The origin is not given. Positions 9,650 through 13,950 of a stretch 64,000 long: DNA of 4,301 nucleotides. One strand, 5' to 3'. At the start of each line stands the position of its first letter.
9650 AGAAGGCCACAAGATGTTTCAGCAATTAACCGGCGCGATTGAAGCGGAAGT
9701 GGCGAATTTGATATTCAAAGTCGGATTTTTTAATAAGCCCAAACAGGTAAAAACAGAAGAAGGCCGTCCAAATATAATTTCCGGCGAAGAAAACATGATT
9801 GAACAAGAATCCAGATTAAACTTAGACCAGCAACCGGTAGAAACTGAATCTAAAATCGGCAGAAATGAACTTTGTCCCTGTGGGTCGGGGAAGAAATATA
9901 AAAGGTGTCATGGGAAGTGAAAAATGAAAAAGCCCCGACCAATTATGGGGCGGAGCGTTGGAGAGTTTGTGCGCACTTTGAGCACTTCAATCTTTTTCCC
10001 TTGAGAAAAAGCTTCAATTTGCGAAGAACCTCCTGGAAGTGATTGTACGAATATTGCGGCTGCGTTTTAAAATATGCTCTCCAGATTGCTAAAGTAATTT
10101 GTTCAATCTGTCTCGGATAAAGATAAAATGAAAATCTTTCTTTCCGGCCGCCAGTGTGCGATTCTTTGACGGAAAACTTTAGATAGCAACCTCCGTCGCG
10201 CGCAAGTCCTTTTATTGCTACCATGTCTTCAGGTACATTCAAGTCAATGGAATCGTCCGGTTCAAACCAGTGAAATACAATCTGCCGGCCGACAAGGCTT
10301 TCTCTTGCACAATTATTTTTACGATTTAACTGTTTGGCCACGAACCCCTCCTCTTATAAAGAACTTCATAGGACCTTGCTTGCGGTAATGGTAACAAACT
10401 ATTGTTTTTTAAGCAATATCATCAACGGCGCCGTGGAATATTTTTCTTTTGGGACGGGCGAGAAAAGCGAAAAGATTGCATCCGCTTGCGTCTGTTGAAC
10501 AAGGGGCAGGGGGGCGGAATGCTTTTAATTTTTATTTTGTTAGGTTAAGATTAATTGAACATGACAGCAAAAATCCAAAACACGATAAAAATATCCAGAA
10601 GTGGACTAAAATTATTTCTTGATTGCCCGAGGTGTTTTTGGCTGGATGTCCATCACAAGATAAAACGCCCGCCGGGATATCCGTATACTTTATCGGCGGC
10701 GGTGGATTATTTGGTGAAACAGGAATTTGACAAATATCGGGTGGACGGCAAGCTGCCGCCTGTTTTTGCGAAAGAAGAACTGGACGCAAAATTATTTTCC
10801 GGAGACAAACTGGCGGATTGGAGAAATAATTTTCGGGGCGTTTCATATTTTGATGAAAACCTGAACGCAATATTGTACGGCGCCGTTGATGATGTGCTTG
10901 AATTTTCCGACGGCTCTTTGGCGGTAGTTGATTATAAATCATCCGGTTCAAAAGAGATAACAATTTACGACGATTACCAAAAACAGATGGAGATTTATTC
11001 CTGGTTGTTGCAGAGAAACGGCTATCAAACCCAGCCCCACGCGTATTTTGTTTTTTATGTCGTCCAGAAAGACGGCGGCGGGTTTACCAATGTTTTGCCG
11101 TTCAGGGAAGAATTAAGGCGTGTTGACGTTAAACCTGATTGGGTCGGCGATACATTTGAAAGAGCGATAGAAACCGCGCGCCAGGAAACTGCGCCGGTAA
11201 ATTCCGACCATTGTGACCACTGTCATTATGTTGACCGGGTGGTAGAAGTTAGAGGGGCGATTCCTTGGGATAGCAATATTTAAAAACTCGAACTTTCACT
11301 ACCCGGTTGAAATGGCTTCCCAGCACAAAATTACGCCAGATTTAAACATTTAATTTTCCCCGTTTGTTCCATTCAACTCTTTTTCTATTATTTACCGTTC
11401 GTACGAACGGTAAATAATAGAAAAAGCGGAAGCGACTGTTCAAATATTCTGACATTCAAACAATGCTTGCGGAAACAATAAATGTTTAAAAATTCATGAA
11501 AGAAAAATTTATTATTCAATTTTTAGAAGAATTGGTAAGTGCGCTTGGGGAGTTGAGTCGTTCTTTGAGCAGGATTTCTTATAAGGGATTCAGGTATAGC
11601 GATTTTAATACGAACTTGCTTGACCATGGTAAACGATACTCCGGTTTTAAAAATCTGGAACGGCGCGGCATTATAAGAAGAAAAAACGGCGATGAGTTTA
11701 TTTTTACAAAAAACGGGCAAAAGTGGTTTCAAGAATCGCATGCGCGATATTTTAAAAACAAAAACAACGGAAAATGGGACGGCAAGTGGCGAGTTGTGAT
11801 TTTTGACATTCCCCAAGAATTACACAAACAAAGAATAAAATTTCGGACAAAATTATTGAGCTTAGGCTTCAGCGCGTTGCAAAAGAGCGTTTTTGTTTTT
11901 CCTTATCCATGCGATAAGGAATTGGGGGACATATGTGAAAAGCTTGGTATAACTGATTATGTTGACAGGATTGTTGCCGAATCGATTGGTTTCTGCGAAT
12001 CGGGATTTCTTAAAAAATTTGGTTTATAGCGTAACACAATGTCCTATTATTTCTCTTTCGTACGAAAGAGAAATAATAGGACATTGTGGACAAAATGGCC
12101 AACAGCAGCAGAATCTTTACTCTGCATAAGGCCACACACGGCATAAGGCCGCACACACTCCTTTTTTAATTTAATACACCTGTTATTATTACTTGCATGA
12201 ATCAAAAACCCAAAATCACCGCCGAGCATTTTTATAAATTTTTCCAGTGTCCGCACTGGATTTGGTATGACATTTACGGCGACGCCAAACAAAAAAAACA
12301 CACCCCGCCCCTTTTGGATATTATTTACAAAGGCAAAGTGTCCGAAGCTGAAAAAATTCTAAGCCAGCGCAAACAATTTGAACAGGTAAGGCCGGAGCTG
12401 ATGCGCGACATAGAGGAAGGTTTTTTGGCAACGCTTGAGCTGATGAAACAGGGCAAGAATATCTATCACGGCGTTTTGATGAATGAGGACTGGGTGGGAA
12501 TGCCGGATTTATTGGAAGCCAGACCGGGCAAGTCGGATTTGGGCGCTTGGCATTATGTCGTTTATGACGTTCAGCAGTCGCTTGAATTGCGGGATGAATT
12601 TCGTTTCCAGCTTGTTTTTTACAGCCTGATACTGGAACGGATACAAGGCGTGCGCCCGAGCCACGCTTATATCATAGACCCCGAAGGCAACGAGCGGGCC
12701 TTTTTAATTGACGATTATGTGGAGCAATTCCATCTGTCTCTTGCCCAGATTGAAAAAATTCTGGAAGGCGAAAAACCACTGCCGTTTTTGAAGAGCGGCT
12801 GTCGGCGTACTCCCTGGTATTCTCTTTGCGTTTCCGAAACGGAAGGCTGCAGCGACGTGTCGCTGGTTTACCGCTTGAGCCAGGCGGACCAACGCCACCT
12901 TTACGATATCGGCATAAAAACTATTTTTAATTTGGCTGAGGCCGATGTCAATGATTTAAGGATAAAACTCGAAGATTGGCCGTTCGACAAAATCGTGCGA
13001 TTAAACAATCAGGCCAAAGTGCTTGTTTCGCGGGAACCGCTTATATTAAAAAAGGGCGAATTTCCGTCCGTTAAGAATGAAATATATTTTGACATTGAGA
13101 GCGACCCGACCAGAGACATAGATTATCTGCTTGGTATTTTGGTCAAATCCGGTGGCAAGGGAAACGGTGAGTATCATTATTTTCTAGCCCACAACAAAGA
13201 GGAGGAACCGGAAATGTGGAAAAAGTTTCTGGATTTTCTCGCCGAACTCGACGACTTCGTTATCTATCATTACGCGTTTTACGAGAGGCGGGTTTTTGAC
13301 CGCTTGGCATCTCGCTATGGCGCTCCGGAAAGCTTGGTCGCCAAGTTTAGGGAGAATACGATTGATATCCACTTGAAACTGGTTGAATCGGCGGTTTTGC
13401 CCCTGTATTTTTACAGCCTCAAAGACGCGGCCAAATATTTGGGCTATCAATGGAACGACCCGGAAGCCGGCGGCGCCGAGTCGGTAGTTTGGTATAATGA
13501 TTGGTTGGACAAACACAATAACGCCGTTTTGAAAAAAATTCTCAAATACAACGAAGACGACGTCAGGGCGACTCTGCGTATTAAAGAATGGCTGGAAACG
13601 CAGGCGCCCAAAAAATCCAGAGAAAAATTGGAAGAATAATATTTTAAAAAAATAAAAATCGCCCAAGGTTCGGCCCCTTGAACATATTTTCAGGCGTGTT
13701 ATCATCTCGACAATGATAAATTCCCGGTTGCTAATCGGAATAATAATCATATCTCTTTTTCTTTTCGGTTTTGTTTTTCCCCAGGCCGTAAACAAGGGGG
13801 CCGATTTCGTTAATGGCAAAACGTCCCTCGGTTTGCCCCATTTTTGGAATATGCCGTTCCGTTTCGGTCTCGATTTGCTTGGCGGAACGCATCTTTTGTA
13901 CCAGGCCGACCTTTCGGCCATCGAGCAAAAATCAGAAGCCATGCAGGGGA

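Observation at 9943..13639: Nuclease cluster: stand-alone Cas4-like nuclease, PaaX-like regulator and TM0106-type (Cas4-like plus RNase H-like) nuclease, with a divergent small gene, no CRISPR array and no Cas1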

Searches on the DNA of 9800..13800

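Call 20: search_rna_families(source=window, start=9800, end=13800, threshold=evalue, max_evalue=1)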
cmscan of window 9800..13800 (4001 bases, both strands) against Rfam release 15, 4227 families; matches with E-value up to 1: 10.
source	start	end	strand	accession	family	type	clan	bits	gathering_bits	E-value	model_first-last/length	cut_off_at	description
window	12024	12095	-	RF04174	MIR4208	Gene; miRNA;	-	33.7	140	0.018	1-191/191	no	MIR4208 microRNA precursor family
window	12034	12087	-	RF03566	mir-4875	Gene; miRNA;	-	33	90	0.00043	1-73/73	no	mir-4875 microRNA precursor family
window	12035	12088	+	RF03843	MIR2600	Gene; miRNA;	-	31.6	98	0.0015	16-70/85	no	MIR2600 microRNA precursor family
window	12035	12088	-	RF03843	MIR2600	Gene; miRNA;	-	31.6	98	0.0015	16-70/85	no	MIR2600 microRNA precursor family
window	11378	11425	-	RF04273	MIR827_2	Gene; miRNA;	CL00143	30.8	67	0.018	1-89/89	no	MIR827_2 microRNA precursor family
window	12035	12088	-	RF03986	mir-6095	Gene; miRNA;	-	27.8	100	0.045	1-83/83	no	mir-6095 microRNA precursor family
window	12035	12088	+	RF03986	mir-6095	Gene; miRNA;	-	27.7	100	0.045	1-83/83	no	mir-6095 microRNA precursor family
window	11325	11441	-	RF01859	Phe_leader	Cis-reg; leader;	-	26.3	55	0.24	1-125/125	no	Phenylalanine leader peptide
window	11367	11437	-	RF00810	mir-85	Gene; miRNA;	-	23.5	68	0.28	1-82/82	no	mir-85 microRNA precursor family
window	13453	13655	-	RF00457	IRES_mnt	Cis-reg; IRES;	-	16.4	100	0.48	1-203/203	no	Mnt IRES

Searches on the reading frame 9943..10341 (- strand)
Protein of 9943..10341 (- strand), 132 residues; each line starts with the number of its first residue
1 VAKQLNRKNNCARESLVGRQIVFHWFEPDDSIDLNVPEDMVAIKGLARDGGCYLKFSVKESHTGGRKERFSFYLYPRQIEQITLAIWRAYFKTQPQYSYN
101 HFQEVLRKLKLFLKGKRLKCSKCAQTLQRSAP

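Call 3: search_protein_families(library=pfam, proteins=[window:9943-10341:-], max_evalue=1)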
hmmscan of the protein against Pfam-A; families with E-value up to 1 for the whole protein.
window:9943-10341:- (132 aa): 0 families

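Call 4: search_protein_families(library=ncbifam, proteins=[window:9943-10341:-], max_evalue=1)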
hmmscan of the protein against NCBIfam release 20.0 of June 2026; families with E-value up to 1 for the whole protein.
window:9943-10341:- (132 aa): 0 families

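Call 7: search_protein_families(library=padloc, proteins=[window:9943-10341:-], max_evalue=0.1)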
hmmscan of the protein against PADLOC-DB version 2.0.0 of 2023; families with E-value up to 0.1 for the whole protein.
window:9943-10341:- (132 aa): 0 families

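Call 53: find_homologous_proteins(query=window:9943-10341:-, max_evalue=0.001)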
Query window:9943-10341:- (132 aa): 1 proteins with E <= 0.001 among 5 candidates.
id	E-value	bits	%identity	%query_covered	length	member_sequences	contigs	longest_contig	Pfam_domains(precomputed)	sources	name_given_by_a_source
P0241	1.6e-84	298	99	100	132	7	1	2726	-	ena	-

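Call 78: search_protein_families(library=phrogs, proteins=[window:9943-10341:-], max_evalue=0.001)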
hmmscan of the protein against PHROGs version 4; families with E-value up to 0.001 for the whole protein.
window:9943-10341:- (132 aa): 0 families
